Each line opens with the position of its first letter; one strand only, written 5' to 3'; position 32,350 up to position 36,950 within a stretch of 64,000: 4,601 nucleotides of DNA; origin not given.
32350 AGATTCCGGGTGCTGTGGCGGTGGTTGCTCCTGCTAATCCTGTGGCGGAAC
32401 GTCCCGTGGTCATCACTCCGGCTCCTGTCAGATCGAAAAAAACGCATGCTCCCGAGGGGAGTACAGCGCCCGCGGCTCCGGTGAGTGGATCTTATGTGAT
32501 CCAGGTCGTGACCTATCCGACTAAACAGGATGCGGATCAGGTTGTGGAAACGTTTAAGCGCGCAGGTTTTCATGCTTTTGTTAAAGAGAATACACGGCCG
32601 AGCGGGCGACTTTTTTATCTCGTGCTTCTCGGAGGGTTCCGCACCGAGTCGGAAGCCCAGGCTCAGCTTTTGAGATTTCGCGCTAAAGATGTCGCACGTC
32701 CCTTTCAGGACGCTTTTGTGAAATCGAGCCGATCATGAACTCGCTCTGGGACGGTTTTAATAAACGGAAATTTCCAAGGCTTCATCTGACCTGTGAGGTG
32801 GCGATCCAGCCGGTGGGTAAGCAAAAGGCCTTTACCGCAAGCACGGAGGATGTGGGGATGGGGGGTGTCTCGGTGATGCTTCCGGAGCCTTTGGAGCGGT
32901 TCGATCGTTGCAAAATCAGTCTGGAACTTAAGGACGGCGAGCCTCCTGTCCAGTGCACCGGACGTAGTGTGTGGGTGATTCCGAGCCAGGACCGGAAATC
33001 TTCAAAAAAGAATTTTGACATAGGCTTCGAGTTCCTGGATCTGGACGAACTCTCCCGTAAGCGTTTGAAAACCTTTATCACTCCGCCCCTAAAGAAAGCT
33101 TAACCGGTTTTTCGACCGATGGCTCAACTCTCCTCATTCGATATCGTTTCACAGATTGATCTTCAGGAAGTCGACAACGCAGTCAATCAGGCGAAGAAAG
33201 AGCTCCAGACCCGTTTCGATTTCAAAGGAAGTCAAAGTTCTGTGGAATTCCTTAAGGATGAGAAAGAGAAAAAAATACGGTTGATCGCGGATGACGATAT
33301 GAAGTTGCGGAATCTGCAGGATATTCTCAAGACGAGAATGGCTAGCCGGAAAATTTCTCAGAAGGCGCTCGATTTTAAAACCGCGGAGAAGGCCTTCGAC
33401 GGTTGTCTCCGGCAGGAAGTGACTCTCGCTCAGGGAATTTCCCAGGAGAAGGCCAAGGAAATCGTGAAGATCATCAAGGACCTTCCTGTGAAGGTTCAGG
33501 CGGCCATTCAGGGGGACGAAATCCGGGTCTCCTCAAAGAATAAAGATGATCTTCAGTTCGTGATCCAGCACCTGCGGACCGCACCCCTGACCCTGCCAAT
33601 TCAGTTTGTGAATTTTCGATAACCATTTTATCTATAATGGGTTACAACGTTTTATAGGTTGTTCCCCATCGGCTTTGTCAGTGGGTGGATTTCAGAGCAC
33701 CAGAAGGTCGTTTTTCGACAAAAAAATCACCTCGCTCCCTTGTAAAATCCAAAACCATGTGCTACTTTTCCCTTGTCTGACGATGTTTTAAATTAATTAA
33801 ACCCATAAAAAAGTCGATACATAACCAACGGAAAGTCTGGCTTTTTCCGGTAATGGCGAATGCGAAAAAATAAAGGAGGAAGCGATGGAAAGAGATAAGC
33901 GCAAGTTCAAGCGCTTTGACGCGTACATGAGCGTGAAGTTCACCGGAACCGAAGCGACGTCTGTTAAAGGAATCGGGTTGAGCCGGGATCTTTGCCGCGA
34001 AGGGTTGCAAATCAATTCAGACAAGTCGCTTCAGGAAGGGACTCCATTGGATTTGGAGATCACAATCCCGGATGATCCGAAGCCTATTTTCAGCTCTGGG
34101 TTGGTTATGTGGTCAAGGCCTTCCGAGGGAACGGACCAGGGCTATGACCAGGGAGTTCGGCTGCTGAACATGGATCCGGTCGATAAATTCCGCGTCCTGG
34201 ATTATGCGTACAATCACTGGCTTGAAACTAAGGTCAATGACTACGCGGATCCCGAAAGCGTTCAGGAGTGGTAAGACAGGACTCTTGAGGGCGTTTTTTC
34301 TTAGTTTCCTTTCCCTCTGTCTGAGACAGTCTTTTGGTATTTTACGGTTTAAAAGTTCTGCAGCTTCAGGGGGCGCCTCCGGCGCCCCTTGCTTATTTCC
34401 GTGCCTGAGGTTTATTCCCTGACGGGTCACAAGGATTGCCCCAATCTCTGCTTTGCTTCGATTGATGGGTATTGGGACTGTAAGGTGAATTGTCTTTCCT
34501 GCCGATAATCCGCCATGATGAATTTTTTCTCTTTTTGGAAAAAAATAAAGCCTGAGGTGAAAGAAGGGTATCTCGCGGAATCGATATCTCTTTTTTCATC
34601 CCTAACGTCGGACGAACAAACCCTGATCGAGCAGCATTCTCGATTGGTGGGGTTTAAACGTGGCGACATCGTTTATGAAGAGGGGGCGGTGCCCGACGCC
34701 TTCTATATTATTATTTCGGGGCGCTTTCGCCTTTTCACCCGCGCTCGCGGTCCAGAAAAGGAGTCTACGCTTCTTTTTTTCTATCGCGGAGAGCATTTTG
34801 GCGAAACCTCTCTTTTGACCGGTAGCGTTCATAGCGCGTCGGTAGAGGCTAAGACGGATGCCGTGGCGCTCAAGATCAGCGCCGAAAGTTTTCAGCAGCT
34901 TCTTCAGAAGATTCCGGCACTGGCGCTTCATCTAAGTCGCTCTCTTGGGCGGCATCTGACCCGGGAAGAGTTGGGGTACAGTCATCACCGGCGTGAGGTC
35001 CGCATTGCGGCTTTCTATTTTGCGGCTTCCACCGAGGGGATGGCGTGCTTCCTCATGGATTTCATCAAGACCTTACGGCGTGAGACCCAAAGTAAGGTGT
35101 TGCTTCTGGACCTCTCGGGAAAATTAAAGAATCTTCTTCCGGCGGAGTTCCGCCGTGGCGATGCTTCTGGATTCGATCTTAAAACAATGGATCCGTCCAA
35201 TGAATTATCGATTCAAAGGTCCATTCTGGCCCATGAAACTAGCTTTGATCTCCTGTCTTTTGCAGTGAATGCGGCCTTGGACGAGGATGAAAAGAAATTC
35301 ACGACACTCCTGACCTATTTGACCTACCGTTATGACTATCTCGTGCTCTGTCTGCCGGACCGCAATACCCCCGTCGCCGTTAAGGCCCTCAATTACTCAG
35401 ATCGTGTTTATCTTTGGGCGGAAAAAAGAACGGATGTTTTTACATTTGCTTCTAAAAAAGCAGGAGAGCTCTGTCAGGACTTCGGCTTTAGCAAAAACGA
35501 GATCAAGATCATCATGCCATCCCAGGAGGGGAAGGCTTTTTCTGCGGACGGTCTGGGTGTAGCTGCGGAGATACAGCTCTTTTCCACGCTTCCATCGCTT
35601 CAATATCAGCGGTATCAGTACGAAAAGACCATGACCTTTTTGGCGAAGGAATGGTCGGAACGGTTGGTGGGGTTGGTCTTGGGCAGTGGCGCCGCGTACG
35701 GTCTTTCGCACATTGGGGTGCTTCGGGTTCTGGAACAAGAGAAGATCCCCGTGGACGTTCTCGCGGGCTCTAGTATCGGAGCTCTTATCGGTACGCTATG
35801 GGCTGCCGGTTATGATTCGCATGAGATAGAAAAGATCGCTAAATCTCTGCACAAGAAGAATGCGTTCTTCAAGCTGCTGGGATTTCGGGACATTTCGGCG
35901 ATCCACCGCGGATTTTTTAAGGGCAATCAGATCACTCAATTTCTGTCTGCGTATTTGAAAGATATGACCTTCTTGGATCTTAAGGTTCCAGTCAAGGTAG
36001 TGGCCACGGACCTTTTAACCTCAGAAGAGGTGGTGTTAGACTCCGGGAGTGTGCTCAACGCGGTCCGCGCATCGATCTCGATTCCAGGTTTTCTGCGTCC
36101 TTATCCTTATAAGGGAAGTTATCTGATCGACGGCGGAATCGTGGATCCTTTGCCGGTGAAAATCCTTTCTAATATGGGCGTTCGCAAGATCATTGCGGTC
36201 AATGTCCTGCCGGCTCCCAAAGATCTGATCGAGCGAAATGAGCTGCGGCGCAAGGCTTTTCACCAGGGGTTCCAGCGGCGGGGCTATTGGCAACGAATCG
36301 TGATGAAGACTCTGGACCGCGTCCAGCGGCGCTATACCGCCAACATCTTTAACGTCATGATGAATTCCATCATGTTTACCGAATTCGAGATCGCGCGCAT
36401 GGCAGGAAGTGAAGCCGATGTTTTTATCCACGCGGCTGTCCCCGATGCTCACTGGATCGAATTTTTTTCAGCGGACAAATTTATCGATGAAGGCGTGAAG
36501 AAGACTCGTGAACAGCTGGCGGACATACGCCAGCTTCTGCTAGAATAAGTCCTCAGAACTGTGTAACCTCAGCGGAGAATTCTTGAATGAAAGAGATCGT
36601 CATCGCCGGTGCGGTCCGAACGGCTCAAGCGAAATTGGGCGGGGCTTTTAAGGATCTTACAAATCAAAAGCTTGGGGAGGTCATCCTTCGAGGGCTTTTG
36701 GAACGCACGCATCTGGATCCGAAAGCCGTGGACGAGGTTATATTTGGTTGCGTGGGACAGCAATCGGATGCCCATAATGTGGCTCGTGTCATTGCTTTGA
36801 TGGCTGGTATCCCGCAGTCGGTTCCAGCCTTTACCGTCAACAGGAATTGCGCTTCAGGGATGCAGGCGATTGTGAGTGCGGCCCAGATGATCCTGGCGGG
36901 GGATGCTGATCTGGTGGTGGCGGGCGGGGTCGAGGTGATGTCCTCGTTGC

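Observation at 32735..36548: Compact cluster of four second-messenger receptor proteins: PilZ - YajQ - PilZ - cNMP-binding patatin phospholipase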

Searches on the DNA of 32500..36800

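Call 8: search_rna_families(source=window, start=32500, end=36800, threshold=evalue, max_evalue=1)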
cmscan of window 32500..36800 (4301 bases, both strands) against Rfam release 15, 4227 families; matches with E-value up to 1: 1.
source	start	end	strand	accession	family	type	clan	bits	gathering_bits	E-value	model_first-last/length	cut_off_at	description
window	33751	33861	+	RF00372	sroH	Gene; sRNA;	-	16.6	80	0.78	1-161/161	no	sroH RNA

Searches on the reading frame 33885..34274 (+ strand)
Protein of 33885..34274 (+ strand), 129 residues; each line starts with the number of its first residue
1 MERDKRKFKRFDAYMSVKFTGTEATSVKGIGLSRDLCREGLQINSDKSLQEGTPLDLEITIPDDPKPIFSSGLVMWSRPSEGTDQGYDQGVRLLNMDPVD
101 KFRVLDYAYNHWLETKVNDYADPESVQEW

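Call 3: search_protein_families(library=pfam, proteins=[window:33885-34274:+], max_evalue=0.01)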
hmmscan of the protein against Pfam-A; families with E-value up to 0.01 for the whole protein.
window:33885-34274:+ (129 aa): 1 family
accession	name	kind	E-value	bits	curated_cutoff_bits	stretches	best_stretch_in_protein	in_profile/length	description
PF07238.19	PilZ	-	9.4e-10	39.2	22.5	1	4-106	1-98/102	PilZ domain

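Call 45: find_homologous_proteins(query=window:33885-34274:+, max_evalue=0.001)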
Query window:33885-34274:+ (129 aa): 459 proteins with E <= 0.001 among 460 candidates; the best 120 are listed.
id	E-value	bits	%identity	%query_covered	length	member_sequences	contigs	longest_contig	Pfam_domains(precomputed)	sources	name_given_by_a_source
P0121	1.9e-79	282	95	100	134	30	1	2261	PF07238.20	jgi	-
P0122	2.2e-77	276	94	100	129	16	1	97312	PF07238.20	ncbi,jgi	ncbi:MAG: PilZ domain-containing protein [Candidatus Omnitrophota bacterium]|jgi:hypothetical protei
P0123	2.1e-75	269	92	100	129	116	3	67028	PF07238.20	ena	-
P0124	1.0e-74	267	91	100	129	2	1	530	PF07238.20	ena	-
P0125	2.2e-73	263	89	100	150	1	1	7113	PF07238.20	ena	-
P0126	1.4e-71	257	88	100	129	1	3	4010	PF07238.20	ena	-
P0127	3.3e-71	256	86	100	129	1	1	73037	PF07238.20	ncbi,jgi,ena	ncbi:MAG: PilZ domain-containing protein [Candidatus Omnitrophota bacterium]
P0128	4.9e-71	255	84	100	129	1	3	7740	PF07238.20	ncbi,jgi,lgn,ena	-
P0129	1.5e-70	253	84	100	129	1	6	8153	PF07238.20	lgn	-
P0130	3.5e-68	246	79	100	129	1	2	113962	PF07238.20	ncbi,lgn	-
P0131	4.6e-68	245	82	100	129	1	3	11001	PF07238.20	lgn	-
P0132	6.0e-68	245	82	100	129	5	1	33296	PF07238.20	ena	-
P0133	1.2e-66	241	80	100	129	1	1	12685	PF07238.20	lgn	-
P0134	1.7e-66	240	81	100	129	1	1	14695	PF07238.20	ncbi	-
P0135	4.0e-66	239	82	100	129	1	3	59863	PF07238.20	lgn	-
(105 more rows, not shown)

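Call 69: search_protein_families(library=ncbifam, proteins=[window:33885-34274:+], max_evalue=0.001)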
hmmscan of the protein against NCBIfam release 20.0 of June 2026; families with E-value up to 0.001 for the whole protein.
window:33885-34274:+ (129 aa): 1 family
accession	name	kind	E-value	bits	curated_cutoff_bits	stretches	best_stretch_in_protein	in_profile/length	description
TIGR02266.1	gmx_TIGR02266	paralog_domain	4.8e-11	42.7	68.7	1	13-103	4-90/96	TIGR02266 family protein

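Call 84: search_protein_families(library=padloc, proteins=[window:33885-34274:+], max_evalue=0.01)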
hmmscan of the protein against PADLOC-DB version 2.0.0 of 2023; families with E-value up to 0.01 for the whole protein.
window:33885-34274:+ (129 aa): 0 families
